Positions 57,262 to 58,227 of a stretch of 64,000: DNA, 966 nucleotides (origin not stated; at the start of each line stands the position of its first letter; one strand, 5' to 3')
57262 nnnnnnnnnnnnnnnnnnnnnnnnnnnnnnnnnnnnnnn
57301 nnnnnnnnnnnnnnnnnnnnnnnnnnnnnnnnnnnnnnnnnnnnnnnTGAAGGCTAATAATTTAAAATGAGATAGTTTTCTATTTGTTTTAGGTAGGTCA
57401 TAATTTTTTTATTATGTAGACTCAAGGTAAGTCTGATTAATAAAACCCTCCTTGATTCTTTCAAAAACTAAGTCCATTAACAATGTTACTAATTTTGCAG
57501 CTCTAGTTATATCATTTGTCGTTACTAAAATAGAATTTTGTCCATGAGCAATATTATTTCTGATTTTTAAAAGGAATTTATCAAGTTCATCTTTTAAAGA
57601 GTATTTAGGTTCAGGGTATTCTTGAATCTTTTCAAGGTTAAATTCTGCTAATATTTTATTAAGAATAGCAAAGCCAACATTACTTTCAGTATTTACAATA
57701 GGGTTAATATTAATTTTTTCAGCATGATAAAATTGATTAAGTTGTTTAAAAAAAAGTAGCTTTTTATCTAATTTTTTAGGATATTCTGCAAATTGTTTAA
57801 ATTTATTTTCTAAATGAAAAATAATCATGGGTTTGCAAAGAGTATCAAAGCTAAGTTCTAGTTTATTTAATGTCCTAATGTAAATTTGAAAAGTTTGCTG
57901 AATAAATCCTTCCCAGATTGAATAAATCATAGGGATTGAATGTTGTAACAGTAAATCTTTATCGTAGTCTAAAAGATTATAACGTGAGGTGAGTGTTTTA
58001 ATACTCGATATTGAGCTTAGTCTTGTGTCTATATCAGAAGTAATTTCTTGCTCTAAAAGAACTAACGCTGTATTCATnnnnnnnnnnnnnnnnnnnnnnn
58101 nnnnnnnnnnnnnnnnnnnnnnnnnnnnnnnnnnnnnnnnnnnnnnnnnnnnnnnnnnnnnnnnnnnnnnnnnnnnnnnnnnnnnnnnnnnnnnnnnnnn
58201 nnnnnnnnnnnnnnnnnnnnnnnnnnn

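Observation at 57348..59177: DUF262 (ParB/Srx-like) + MAE_28990-type HEPN gene pair between gltB and cysJ: candidate uncharacterised two-gene defence/abortive-infection system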

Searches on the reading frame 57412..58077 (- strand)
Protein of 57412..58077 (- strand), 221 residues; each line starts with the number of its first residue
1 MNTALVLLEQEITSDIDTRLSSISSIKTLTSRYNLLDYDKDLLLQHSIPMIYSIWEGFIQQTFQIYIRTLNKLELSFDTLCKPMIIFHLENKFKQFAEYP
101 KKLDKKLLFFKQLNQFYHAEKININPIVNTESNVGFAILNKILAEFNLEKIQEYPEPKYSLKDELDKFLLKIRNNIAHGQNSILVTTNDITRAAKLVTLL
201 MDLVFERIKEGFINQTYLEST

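Call 4: search_protein_families(library=pfam, proteins=[window:57412-58077:-], max_evalue=0.1)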
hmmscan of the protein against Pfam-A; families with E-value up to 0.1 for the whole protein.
window:57412-58077:- (221 aa): 3 families
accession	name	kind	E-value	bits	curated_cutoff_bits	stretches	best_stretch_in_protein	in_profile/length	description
PF18737.6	HEPN_MAE_28990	-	4.7e-26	92.7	26.8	1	9-217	2-211/211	MAE_28990/MAE_18760-like HEPN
PF18735.6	HEPN_RiboL-PSP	-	3.2e-23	83.1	28.4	1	15-209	2-190/191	RiboL-PSP-HEPN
PF09861.14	Lar_N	-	0.049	13.3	23.3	1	147-211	20-84/204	Lactate racemase N-terminal domain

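Call 5: search_protein_families(library=padloc, proteins=[window:57412-58077:-], max_evalue=0.1)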
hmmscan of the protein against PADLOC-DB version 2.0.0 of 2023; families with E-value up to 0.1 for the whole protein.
window:57412-58077:- (221 aa): 0 families

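Call 6: search_protein_families(library=ncbifam, proteins=[window:57412-58077:-], max_evalue=0.1)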
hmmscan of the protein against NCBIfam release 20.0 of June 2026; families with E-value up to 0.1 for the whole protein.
window:57412-58077:- (221 aa): 0 families

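Call 9: search_protein_families(library=padloc, proteins=[window:57412-58077:-], max_evalue=10)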
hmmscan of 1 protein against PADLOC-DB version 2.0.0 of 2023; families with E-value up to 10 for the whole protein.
window:57412-58077:- (221 aa): 0 families

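Call 17: find_homologous_proteins(query=window:57412-58077:-, max_evalue=0.001)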
Query window:57412-58077:- (221 aa): 110 proteins with E <= 0.001 among 607 candidates.
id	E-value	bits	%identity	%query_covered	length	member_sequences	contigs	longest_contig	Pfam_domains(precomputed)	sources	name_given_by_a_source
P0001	9.1e-137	471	100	100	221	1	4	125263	PF18735.7,PF18737.7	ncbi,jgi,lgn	-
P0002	4.6e-121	420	89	99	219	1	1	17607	PF18735.7,PF18737.7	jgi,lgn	-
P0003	2.5e-118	411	87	99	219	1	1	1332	PF18735.7,PF18737.7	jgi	-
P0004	2.1e-90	320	71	95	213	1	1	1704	PF18735.7,PF18737.7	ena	-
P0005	5.9e-85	302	65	100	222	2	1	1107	PF18735.7,PF18737.7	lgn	-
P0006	8.7e-79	282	62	98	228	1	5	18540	PF18735.7,PF18737.7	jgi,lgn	-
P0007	2.4e-77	277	60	99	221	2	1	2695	PF18735.7,PF18737.7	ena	-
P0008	3.1e-76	274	60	99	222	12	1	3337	PF18735.7,PF18737.7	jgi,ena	-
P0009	1.5e-75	272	59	99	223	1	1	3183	PF18735.7,PF18737.7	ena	-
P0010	5.6e-75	270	59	99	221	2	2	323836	PF18735.7,PF18737.7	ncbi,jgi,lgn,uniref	ncbi:MAE_28990/MAE_18760 family HEPN-like nuclease [Microcoleus sp. CAWBG640]|jgi:hypothetical prote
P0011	7.7e-75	269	60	96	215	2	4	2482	PF18735.7,PF18737.7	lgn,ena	-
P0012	1.3e-74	268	59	96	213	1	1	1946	PF18735.7,PF18737.7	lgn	-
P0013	1.6e-74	268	58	99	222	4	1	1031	PF18735.7,PF18737.7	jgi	jgi:hypothetical protein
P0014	1.6e-74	268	59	99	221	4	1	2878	PF18735.7,PF18737.7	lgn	-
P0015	2.6e-74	267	57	99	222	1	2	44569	PF18735.7,PF18737.7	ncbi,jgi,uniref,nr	ncbi:MAE_28990/MAE_18760 family HEPN-like nuclease [Cuspidothrix issatschenkoi]|jgi:hypothetical pro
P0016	3.1e-74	267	59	99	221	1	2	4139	PF18735.7,PF18737.7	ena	-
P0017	8.7e-74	266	59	96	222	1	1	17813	PF18735.7,PF18737.7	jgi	-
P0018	1.6e-73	265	60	98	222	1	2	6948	PF18735.7,PF18737.7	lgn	-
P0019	4.8e-73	263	57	96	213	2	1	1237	PF18735.7,PF18737.7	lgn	-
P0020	5.4e-73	263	58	99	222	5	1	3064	PF18735.7,PF18737.7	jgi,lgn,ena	-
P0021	3.2e-72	261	57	99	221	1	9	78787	PF09659.17,PF18735.7,PF18737.7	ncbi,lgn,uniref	ncbi:MAE_28990/MAE_18760 family HEPN-like nuclease [Microcoleus sp.]|uniref:MAE_28990/MAE_18760 fami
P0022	6.1e-72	260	56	99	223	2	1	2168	PF18735.7,PF18737.7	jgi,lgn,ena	jgi:hypothetical protein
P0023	8.4e-72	259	54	98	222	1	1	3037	PF18735.7,PF18737.7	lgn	-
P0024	1.0e-71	259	59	99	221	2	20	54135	PF18735.7,PF18737.7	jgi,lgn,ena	jgi:hypothetical protein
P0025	1.2e-71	259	58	99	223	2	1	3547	PF18735.7,PF18737.7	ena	-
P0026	1.4e-71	259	57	99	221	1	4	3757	PF18735.7,PF18737.7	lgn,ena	-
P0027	3.1e-71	257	56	99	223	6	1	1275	PF18735.7,PF18737.7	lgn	-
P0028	6.2e-71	256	58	99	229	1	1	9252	PF18735.7,PF18737.7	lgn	-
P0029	1.1e-70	256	57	99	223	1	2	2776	PF18735.7,PF18737.7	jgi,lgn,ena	-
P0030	1.8e-70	255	54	96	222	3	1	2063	PF18735.7,PF18737.7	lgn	-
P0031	2.7e-70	254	57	99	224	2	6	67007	PF18735.7,PF18737.7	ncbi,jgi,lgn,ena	jgi:hypothetical protein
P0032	3.0e-70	254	57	99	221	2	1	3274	PF18735.7,PF18737.7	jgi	-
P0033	3.2e-70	254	57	97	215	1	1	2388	PF18735.7,PF18737.7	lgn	-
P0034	3.8e-70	254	56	99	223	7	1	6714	PF18735.7,PF18737.7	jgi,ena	-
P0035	5.8e-70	253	53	98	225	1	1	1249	PF18735.7,PF18737.7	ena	-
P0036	9.2e-70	253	55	99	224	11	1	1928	PF18735.7,PF18737.7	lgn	-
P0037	1.7e-69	252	53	98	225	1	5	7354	PF18735.7,PF18737.7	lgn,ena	-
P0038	3.3e-69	251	56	97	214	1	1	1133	PF18735.7,PF18737.7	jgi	jgi:hypothetical protein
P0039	3.8e-69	251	54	97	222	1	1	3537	PF18735.7,PF18737.7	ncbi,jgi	ncbi:MAG: hypothetical protein RLZZ292_3589 [Bacteroidota bacterium]|jgi:hypothetical protein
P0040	8.8e-69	249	52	99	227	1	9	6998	PF18735.7,PF18737.7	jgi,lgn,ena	-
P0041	2.0e-68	248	52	98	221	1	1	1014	PF18735.7,PF18737.7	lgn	-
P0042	2.6e-68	248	55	99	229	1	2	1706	PF18735.7,PF18737.7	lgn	-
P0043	3.2e-68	248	56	95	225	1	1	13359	PF18735.7,PF18737.7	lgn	-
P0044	5.6e-68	247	55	99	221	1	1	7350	PF18735.7,PF18737.7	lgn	-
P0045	1.4e-67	246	53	98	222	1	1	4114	PF18735.7,PF18737.7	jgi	jgi:hypothetical protein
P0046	2.1e-67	245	55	99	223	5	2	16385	PF18735.7,PF18737.7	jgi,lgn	jgi:hypothetical protein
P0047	2.3e-67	245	55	99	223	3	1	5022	PF18735.7,PF18737.7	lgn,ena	-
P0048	5.1e-67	244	55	96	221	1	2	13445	PF18735.7,PF18737.7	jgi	jgi:RiboL-PSP-HEPN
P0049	1.3e-66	242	54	94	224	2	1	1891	PF18735.7,PF18737.7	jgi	jgi:antitoxin component HigA of HigAB toxin-antitoxin module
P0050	1.8e-66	242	56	96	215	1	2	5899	PF18735.7,PF18737.7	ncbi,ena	-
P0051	4.7e-66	241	56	96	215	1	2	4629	PF18735.7,PF18737.7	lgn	-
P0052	5.9e-66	240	55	97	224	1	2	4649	PF18735.7,PF18737.7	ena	-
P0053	8.0e-66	240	55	99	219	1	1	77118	PF18735.7,PF18737.7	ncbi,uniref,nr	ncbi:MAE_28990/MAE_18760 family HEPN-like nuclease [Dolichospermum planctonicum CS-1226]|uniref:MAE_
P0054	1.0e-65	239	57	96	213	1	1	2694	PF18735.7,PF18737.7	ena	-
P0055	1.2e-65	239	54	99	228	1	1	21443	PF18735.7,PF18737.7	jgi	jgi:hypothetical protein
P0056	1.2e-65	239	53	97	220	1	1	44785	PF18735.7,PF18737.7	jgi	jgi:hypothetical protein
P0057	6.2e-65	237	56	96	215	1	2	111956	PF18735.7,PF18737.7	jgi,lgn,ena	-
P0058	9.5e-65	236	53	98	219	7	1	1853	PF18735.7,PF18737.7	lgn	-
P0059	2.1e-64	235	52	99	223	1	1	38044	PF18735.7,PF18737.7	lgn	-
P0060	2.6e-64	235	53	99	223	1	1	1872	PF18735.7,PF18737.7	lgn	-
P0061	3.3e-64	235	57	87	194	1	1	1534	PF18735.7,PF18737.7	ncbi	ncbi:MAE_28990/MAE_18760 family HEPN-like nuclease, partial [Planktothrix sp.]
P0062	6.5e-64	234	54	99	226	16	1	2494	PF18735.7,PF18737.7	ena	-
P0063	4.8e-63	231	100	45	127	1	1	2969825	PF18735.7,PF18737.7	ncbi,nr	ncbi:MAG: MAE_28990/MAE_18760 family HEPN-like nuclease [Methylococcales bacterium]|nr:MAE_28990/MAE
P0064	4.9e-63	231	51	95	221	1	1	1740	PF18735.7,PF18737.7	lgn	-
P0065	7.2e-63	230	51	98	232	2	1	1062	PF18735.7,PF18737.7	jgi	-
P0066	8.0e-63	230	51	92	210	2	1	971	PF18735.7,PF18737.7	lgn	-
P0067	1.1e-62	230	54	99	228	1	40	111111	PF18735.7,PF18737.7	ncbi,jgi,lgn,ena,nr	ncbi:hypothetical protein L2E81_23210 [Planktothrix agardhii 1033]|jgi:hypothetical protein|nr:hypot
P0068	1.2e-62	229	55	96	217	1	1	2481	PF18735.7,PF18737.7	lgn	-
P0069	2.0e-62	229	52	99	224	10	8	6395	PF18735.7,PF18737.7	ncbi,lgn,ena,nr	ncbi:MAE_28990/MAE_18760 family HEPN-like nuclease [Dolichospermum sp. ST_sed9]|nr:MAE_28990/MAE_187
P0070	4.5e-62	228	52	99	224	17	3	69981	PF18735.7,PF18737.7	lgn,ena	-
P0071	1.8e-61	226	51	95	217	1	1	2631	PF18735.7,PF18737.7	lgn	-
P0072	3.6e-60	221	52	96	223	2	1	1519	PF18735.7,PF18737.7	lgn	-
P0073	5.2e-60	221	50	96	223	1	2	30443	PF18735.7,PF18737.7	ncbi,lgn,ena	-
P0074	6.3e-60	221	53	99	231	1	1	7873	PF18735.7,PF18737.7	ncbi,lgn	-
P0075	1.5e-59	219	50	100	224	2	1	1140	PF18735.7,PF18737.7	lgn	-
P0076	2.2e-59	219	52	99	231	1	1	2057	PF18735.7,PF18737.7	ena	-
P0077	7.7e-59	217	52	99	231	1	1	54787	PF18735.7,PF18737.7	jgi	jgi:hypothetical protein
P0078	9.8e-59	217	50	98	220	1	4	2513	PF18735.7,PF18737.7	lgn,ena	-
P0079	1.9e-58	216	52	99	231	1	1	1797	PF18735.7,PF18737.7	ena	-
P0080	4.1e-58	215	54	96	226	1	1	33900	PF18735.7,PF18737.7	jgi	jgi:hypothetical protein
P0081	4.7e-58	214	47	96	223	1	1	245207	PF18735.7,PF18737.7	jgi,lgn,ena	-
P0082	6.1e-58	214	52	99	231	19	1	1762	PF18735.7,PF18737.7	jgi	jgi:hypothetical protein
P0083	1.3e-55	206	55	79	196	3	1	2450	PF18735.7,PF18737.7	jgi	jgi:hypothetical protein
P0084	5.6e-54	201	48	98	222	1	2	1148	PF18735.7,PF18737.7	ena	-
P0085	1.8e-51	193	47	98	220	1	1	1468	PF18735.7,PF18737.7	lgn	-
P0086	2.8e-48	182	61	62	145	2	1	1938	PF18735.7,PF18737.7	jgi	jgi:hypothetical protein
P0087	5.6e-45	172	54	69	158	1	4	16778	PF18735.7,PF18737.7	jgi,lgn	jgi:hypothetical protein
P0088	8.6e-43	165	55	62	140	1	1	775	PF18735.7,PF18737.7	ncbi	-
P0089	3.4e-42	163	51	73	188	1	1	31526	PF18735.7,PF18737.7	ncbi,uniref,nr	ncbi:MAE_28990/MAE_18760 family HEPN-like nuclease [Aphanizomenon sp. CS-733/32]|uniref:MAE_28990/MA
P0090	7.4e-38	148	44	84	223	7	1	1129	PF18735.7,PF18737.7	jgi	jgi:RiboL-PSP-HEPN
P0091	2.5e-37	147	43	95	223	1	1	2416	PF18735.7,PF18737.7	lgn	-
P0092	1.1e-36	145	41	86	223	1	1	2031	PF18735.7,PF18737.7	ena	-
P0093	2.0e-36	144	41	95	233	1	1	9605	PF18735.7,PF18737.7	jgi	jgi:RiboL-PSP-HEPN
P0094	2.9e-36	143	41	86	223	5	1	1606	PF18735.7,PF18737.7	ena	-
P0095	4.4e-36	143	42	96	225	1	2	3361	PF18735.7,PF18737.7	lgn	-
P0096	5.6e-36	142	41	86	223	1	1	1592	PF18735.7,PF18737.7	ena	-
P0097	3.2e-35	140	41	86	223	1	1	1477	PF18735.7,PF18737.7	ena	-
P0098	1.1e-34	138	39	93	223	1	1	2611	PF18735.7,PF18737.7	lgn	-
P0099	1.7e-34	138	38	99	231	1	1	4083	PF18735.7,PF18737.7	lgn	-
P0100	2.7e-33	134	42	86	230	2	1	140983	PF18735.7,PF18737.7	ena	-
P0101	1.7e-30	124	39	86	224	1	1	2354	PF18735.7,PF18737.7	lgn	-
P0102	2.1e-30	124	39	94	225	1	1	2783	PF18735.7,PF18737.7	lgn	-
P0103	1.4e-29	121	54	59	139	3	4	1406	PF18735.7,PF18737.7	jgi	jgi:hypothetical protein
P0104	2.4e-29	121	41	92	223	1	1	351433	PF18735.7,PF18737.7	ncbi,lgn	-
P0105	3.6e-29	120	37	97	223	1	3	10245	PF18735.7,PF18737.7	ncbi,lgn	-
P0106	8.8e-29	119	40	86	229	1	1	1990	PF18735.7,PF18737.7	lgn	-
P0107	1.2e-26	112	40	87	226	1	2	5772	PF18735.7,PF18737.7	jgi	jgi:hypothetical protein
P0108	3.5e-26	110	35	95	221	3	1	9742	PF18735.7,PF18737.7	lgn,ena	-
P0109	6.9e-24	103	39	78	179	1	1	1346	PF18735.7,PF18737.7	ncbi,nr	ncbi:MAG: hypothetical protein F6K17_38395, partial [Okeania sp. SIO3C4]|nr:hypothetical protein [Ok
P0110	7.5e-9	54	29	89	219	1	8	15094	PF18735.7,PF18737.7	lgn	-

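Call 25: find_encoding_contigs(protein=P0001, flank=10000, max_places=4)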
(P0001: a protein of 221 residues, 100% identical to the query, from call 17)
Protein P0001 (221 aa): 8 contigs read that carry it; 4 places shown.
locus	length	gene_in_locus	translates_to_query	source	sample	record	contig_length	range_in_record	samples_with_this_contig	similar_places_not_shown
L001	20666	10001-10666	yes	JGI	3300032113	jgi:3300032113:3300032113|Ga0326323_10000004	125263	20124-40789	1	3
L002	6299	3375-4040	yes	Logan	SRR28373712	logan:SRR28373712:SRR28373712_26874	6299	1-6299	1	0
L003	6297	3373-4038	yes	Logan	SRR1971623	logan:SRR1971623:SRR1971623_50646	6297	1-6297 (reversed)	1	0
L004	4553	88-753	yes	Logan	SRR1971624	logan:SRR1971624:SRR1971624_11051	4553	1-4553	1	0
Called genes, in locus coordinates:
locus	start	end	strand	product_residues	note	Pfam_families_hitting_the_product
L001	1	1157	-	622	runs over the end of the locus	PF01134:GIDA, PF07992:Pyr_redox_2 (faint), PF12831:FAD_oxidored, PF21680:GIDA_C_1st, PF13932:SAM_GIDA_C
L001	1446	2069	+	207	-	PF00877:NLPC_P60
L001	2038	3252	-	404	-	PF01266:DAO (weak), PF01494:FAD_binding_3, PF08491:SE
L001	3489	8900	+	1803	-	PF00310:GATase_2, PF04898:Glu_syn_central, PF01645:Glu_synthase, PF01493:GXGXG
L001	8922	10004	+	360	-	PF03235:GmrSD_N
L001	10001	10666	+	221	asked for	PF18735:HEPN_RiboL-PSP, PF18737:HEPN_MAE_28990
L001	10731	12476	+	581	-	PF00258:Flavodoxin_1, PF00667:FAD_binding_1, PF00175:NAD_binding_1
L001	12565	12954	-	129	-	PF00380:Ribosomal_S9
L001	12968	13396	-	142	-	PF00572:Ribosomal_L13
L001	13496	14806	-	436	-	PF00285:Citrate_synt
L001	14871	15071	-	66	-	PF01197:Ribosomal_L31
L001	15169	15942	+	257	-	PF03372:Exo_endo_phos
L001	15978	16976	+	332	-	PF00316:FBPase, PF18913:FBPase_C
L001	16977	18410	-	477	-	PF00929:RNase_T, PF08411:ExoI_SH3, PF26016:ExoI_C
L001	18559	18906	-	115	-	-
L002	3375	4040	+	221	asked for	PF18735:HEPN_RiboL-PSP, PF18737:HEPN_MAE_28990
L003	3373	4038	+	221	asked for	PF18735:HEPN_RiboL-PSP, PF18737:HEPN_MAE_28990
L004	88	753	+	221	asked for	PF18735:HEPN_RiboL-PSP, PF18737:HEPN_MAE_28990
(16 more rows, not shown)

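Call 26: find_encoding_contigs(protein=P0010, flank=8000, max_places=2)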
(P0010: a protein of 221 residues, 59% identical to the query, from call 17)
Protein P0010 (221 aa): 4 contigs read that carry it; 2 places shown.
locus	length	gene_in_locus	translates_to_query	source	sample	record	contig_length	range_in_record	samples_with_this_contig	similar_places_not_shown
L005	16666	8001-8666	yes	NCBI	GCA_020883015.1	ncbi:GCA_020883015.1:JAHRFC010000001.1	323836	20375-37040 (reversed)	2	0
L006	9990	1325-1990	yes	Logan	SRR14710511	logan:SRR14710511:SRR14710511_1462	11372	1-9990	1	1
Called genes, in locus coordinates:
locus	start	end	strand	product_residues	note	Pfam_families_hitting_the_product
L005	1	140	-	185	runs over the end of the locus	PF22811:Zn_ribbon_NrdR, PF03477:ATP-cone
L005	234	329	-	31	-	PF01405:PsbT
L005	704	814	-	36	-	PF07282:Cas12f1-like_TNB (weak)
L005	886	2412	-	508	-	PF00421:PSII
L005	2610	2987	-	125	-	-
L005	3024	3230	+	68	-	PF05973:Gp49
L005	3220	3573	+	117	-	PF13744:HTH_37 (weak)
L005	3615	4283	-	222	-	-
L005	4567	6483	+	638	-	PF01134:GIDA, PF21680:GIDA_C_1st, PF13932:SAM_GIDA_C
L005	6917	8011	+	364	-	PF03235:GmrSD_N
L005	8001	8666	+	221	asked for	PF18735:HEPN_RiboL-PSP, PF18737:HEPN_MAE_28990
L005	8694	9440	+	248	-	PF00657:Lipase_GDSL, PF13472:Lipase_GDSL_2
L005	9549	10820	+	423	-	PF02463:SMC_N (weak), PF13175:AAA_15, PF13304:AAA_21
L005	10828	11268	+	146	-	-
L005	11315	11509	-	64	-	PF04255:DUF433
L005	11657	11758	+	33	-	-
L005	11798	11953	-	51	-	-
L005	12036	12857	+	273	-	-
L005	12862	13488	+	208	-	-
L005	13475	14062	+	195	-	-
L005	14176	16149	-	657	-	PF00672:HAMP, PF00512:HisKA, PF02518:HATPase_c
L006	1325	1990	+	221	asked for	PF18735:HEPN_RiboL-PSP, PF18737:HEPN_MAE_28990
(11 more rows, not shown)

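Call 31: search_protein_families(library=padloc, proteins=[L005:6917-8011:+, L005:8001-8666:+], max_evalue=0.01)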
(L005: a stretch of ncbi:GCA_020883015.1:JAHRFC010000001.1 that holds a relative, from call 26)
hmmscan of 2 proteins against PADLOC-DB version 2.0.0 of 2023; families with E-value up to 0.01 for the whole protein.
L005:6917-8011:+ (364 aa): 9 families
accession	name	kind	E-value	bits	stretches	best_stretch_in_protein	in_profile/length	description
PDLC03877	NsnA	-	1.6e-59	200.1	1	15-356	42-379/385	-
PDLC04027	PD-T4-2_A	-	1.3e-53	180.4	1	27-356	41-361/363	-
PDLC03418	REase_II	-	1e-07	29.4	1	37-184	31-158/372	Type II restriction enzyme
PDLC02792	SspE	-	4.7e-06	23.2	0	42-66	27-51/771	SspE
PDLC04150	HEC-05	-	9.5e-06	22.7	1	28-71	12-54/583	-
PDLC02701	Orf5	-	0.00025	17.7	0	80-115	79-114/596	Orf5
PDLC04709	PDC-M55C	-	0.00065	16.5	0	42-73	32-63/554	-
PDLC04155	HEC-06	-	0.0011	15.5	1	32-103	14-93/562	-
PDLC02695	Orf5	-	0.0017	14.8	0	32-61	13-42/601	Orf5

L005:8001-8666:+ (221 aa): 2 families
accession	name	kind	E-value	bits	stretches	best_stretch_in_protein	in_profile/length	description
PDLC03836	DzbB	-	0.00033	18.2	1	111-211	285-335/341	-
PDLC01811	CARF1--CARF_HEPN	-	0.00091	16.4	1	173-212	375-414/436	-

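Call 55: find_related_loci(query=A2, collection=metagenome_contigs, flank=4000)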
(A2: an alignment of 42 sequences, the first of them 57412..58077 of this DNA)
Query A2 (221 aa) in metagenome_contigs; peptide patterns used: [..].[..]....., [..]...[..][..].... (x = any residue, [..] = any of these).
201 stretches matched a pattern; 104 encode a relative of the query (tblastn E <= 1e-3); the best 80 are kept; 80 distinct loci.
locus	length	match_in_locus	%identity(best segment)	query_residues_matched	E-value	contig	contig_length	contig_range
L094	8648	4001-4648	62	3-218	4e-87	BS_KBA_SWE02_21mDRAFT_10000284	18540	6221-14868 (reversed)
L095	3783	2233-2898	58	1-218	5e-80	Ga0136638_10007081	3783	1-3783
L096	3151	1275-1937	55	1-221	2e-80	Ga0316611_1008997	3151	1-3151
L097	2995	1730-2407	52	1-217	3e-78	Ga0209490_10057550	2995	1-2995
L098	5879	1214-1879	52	4-221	1e-75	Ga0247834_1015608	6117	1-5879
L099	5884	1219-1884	52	4-221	1e-75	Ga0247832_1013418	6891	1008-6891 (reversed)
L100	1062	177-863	51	1-217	7e-79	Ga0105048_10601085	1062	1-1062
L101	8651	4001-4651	55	2-218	8e-73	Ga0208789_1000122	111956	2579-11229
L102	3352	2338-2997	54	1-221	3e-73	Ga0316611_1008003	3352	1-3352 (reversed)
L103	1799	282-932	52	7-219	1e-74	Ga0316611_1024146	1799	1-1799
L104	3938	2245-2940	52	1-219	3e-71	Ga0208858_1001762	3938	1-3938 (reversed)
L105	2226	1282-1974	52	1-219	7e-72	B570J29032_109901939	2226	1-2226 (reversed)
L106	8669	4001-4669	52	1-219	1e-69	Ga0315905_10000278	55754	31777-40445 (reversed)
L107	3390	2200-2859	53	1-218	3e-68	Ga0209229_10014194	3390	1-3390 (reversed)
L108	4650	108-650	53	46-217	7e-65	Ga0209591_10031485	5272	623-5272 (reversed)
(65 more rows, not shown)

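Call 57: search_solved_structures(query=A2, max_evalue=1)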
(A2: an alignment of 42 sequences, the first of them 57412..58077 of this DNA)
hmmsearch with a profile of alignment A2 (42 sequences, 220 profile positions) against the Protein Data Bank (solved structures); distinct sequences matched with E-value up to 1: 1.
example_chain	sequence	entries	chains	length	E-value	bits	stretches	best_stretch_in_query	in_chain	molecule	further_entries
5x2m_B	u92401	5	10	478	0.35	13.5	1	110-168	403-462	Taste receptor, type 1, member 3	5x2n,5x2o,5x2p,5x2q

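Call 63: predict_structure(alignment_id=A2)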
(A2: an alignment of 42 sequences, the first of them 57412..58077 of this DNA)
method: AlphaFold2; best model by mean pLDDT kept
length: 221 residues; sequences in the alignment: 42
mean_pLDDT: 91.7   pTM: 0.87
mean pLDDT of the five models: 91.7, 91.2, 90.4, 89.0, 88.7
residues with pLDDT >= 90: 156; 70-90: 62; 50-70: 3; < 50: 0
segments of 3 or more residues with pLDDT < 50: none
pLDDT, mean of each block of 10 residues (from residue 1): 90 98 93 82 92 97 96 92 92 85 91 87 89 93 96 93 96 88 85 97 98 93 53
secondary structure, 60 per line:
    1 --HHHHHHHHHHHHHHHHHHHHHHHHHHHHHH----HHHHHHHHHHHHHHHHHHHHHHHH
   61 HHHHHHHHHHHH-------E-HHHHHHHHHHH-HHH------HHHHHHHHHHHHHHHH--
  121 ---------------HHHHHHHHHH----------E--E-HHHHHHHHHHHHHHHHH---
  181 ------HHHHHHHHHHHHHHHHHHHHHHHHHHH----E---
elements in order: H3-32 H37-72 H82-92 H103-118 H136-145 H161-177 H187-213
